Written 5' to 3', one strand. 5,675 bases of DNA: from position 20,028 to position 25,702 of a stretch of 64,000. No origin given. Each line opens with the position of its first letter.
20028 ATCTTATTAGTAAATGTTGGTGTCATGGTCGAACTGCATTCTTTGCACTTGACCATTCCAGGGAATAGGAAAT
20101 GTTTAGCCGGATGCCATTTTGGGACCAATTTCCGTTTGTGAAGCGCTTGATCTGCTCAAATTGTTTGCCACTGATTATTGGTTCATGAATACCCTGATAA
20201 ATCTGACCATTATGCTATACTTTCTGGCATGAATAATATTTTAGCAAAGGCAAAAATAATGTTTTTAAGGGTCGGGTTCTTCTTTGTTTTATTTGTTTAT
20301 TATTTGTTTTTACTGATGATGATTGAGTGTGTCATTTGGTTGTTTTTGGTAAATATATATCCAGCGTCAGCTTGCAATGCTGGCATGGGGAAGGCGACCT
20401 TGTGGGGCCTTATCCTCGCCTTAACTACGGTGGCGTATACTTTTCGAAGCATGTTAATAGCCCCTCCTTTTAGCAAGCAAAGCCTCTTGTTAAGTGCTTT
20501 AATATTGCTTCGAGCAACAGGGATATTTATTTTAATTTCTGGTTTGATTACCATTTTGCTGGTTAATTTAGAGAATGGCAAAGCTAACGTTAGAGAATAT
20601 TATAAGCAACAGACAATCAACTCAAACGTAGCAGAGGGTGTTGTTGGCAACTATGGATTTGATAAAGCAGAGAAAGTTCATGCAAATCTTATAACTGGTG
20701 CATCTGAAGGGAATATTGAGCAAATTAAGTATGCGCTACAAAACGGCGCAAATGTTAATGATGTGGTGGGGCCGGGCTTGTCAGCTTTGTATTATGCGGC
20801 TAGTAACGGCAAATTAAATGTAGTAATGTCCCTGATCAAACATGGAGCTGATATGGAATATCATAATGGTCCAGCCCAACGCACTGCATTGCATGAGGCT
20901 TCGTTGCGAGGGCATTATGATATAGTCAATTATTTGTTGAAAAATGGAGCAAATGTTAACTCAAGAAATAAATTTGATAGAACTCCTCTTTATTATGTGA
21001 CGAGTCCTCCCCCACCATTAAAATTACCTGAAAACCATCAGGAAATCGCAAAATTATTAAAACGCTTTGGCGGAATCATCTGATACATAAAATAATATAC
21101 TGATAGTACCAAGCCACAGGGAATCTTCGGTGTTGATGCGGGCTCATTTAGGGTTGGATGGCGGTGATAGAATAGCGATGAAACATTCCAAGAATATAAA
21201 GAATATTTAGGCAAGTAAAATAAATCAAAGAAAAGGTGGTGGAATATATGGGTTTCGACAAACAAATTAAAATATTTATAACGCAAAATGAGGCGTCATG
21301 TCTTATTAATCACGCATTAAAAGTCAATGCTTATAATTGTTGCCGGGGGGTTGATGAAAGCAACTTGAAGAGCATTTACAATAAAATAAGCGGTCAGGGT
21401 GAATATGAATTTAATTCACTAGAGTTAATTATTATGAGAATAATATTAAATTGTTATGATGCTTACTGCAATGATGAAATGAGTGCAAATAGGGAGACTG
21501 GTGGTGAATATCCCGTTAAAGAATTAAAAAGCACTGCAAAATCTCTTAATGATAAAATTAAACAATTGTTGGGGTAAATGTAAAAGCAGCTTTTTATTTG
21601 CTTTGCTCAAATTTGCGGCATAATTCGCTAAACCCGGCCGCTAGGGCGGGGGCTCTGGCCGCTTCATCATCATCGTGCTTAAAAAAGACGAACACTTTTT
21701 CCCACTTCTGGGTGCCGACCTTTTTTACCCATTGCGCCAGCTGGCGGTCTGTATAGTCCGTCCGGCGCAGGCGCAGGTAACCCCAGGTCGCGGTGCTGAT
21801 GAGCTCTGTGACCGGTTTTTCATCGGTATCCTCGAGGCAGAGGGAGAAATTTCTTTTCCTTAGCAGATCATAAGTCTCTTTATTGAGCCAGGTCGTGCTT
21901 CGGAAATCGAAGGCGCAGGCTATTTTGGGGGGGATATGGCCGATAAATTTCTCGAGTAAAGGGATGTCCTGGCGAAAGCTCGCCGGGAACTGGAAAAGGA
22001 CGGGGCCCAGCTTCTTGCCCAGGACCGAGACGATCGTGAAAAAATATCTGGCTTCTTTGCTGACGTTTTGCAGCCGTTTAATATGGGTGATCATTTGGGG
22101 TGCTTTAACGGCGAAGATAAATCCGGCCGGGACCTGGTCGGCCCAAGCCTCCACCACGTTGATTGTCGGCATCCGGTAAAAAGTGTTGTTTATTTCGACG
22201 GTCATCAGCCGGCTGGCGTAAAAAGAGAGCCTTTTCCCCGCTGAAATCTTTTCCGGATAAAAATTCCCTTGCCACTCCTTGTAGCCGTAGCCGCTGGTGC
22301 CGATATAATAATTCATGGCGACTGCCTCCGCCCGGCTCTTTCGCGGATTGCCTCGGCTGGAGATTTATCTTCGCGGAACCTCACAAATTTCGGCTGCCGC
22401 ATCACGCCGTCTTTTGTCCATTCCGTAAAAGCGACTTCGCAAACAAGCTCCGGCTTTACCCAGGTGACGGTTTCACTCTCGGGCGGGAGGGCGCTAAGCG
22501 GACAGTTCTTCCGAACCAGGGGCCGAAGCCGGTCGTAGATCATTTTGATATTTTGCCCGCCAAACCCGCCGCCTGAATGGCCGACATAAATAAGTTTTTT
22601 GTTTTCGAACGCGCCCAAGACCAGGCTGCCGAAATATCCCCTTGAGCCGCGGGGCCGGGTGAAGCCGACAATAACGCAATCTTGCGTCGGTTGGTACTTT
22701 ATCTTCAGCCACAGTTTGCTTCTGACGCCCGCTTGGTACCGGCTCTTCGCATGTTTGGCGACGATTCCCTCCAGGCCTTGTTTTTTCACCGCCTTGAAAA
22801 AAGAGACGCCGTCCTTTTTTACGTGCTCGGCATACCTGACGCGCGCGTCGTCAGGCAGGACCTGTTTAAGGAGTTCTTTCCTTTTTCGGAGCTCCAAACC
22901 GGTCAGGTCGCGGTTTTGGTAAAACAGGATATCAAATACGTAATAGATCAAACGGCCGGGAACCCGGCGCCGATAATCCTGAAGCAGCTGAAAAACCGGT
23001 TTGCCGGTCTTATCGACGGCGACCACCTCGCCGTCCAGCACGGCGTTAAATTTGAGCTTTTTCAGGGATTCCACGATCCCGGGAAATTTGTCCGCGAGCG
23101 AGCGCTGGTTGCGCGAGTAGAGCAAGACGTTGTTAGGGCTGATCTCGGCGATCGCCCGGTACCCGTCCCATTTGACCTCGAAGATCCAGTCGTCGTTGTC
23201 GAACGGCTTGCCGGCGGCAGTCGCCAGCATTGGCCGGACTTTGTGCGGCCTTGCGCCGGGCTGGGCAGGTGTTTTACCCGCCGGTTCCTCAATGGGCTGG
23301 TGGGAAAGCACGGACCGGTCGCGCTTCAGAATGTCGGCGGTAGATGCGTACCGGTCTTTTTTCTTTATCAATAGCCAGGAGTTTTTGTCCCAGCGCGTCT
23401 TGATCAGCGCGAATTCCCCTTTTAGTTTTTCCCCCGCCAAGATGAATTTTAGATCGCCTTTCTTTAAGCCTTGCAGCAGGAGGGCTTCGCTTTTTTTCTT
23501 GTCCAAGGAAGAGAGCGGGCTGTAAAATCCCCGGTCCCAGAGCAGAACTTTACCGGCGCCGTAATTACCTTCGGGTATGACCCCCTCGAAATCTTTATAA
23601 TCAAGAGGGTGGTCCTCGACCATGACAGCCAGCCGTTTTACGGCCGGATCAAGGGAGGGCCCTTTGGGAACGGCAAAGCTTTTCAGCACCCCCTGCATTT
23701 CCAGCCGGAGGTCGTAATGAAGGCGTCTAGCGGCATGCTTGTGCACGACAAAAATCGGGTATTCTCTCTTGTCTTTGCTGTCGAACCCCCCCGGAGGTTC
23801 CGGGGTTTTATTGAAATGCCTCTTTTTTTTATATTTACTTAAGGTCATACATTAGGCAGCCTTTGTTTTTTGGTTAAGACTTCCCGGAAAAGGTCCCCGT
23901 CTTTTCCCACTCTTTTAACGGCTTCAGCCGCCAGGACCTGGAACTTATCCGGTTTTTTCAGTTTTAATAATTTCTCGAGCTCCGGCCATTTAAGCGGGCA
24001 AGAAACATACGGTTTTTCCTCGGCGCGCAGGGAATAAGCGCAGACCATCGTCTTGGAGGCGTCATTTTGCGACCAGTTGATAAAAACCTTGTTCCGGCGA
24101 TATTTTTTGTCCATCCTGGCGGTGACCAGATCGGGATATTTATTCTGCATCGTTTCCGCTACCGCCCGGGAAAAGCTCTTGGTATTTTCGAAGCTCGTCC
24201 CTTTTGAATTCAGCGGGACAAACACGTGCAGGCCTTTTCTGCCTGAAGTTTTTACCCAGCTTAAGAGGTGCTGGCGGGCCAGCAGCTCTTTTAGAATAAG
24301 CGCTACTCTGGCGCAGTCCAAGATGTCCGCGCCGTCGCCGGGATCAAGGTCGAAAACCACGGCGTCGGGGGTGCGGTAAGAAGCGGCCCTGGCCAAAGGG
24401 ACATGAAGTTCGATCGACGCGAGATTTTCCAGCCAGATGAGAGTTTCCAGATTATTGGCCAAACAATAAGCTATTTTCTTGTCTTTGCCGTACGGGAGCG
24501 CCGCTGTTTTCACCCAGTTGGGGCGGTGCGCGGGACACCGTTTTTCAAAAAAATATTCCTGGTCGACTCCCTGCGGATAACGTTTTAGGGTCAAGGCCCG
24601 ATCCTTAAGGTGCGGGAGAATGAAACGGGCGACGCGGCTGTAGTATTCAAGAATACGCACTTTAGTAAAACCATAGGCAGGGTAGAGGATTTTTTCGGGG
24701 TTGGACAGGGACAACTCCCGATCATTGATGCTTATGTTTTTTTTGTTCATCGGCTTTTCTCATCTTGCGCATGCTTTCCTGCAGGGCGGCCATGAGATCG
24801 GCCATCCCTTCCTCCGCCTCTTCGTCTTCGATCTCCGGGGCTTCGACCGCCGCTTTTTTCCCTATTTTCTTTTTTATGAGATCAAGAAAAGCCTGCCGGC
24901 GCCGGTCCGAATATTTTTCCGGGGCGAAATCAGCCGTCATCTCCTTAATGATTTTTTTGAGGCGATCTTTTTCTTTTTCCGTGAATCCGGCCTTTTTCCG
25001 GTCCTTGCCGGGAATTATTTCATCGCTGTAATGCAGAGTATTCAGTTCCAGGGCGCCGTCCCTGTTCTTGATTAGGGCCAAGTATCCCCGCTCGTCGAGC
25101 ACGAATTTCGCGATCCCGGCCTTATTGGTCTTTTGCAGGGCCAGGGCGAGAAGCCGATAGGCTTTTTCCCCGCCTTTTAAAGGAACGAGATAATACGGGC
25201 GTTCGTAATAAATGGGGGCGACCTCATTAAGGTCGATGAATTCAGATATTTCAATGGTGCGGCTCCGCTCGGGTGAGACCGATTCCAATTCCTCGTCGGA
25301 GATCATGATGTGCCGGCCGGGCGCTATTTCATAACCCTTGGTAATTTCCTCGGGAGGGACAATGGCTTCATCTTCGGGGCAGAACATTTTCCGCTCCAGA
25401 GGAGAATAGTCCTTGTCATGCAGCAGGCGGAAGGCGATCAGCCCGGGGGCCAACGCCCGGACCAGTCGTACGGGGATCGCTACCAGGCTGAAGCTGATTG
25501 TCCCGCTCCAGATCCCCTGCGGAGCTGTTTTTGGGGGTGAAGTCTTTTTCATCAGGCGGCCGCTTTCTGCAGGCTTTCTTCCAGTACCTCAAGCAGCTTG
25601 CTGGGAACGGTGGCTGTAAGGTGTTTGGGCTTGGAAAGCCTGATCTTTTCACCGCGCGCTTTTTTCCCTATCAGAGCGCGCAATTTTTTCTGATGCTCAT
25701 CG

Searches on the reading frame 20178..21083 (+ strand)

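Call 85: search_protein_families(library=pfam, proteins=[window:20178-21083:+], max_evalue=0.00001)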
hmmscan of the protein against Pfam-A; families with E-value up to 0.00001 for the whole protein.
window:20178-21083:+ (301 aa): 5 families
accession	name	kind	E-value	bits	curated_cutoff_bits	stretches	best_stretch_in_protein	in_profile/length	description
PF13637.12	Ank_4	-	4.6e-23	81.2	22.7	3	206-254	3-50/50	Ankyrin repeats (many copies)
PF00023.36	Ank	-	1.3e-19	69.6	21.1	1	235-265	3-33/33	Ankyrin repeat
PF12796.13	Ank_2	-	1.2e-18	67.9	27.3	1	175-264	5-90/90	Ankyrin repeats (3 copies)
PF13606.12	Ank_3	-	1.8e-11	43.5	22.3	0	235-261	3-29/30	Ankyrin repeat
PF13857.12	Ank_5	-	4.8e-11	43.2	27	1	234-271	14-53/56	Ankyrin repeats (many copies)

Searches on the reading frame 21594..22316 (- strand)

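Call 33: search_protein_families(library=pfam, proteins=[window:21594-22316:-], max_evalue=0.001)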
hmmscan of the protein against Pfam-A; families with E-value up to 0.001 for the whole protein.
window:21594-22316:- (240 aa): 1 family
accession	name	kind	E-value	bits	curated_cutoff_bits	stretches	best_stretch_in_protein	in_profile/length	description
PF01904.24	DUF72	-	9.5e-58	196.2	25.3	1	20-229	1-214/217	Protein of unknown function DUF72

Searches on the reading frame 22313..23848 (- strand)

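Call 33: search_protein_families(library=pfam, proteins=[window:22313-23848:-], max_evalue=0.001)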
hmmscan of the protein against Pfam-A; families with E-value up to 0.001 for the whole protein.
window:22313-23848:- (511 aa): 4 families
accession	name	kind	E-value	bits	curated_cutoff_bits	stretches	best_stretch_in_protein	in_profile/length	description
PF13298.12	LigD_N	-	2.9e-42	143.6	31.1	1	36-150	1-107/107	DNA Ligase D 3'-phosphoesterase domain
PF01068.26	DNA_ligase_A_M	-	5.5e-37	127.9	26.2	1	206-384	1-204/204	ATP dependent DNA ligase domain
PF04679.21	DNA_ligase_A_C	-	8.2e-28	97.1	27.5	1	403-495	2-94/94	ATP dependent DNA ligase C terminal region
PF09414.15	RNA_ligase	-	6.4e-08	33.4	27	1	220-384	2-171/171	RNA ligase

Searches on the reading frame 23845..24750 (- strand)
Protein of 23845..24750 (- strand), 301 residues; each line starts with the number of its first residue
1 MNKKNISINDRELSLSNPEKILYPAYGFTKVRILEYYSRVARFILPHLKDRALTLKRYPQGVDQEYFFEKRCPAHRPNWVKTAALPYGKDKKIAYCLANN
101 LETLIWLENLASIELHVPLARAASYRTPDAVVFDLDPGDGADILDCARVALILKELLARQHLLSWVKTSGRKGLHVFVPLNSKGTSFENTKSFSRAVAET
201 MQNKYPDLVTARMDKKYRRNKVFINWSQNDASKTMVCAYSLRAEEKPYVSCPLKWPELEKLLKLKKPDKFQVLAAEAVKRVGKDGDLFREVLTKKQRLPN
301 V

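Call 33: search_protein_families(library=pfam, proteins=[window:23845-24750:-], max_evalue=0.001)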
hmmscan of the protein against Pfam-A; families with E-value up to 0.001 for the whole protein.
window:23845-24750:- (301 aa): 2 families
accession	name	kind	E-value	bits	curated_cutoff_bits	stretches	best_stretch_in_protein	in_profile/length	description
PF21686.3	LigD_Prim-Pol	-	4.5e-83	279.2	27.4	1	29-288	1-254/254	LigD, primase-polymerase domain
PF01896.25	DNA_primase_S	-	0.00061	20.6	26.8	0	133-255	1-163/163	DNA primase small subunit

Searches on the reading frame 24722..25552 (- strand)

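Call 33: search_protein_families(library=pfam, proteins=[window:24722-25552:-], max_evalue=0.001)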
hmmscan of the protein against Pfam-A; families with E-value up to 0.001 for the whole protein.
window:24722-25552:- (276 aa): 1 family
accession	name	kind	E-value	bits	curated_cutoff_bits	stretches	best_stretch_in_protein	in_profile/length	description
PF02735.22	Ku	-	2.8e-40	138.7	25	1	20-193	1-186/190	Ku70/Ku80 beta-barrel domain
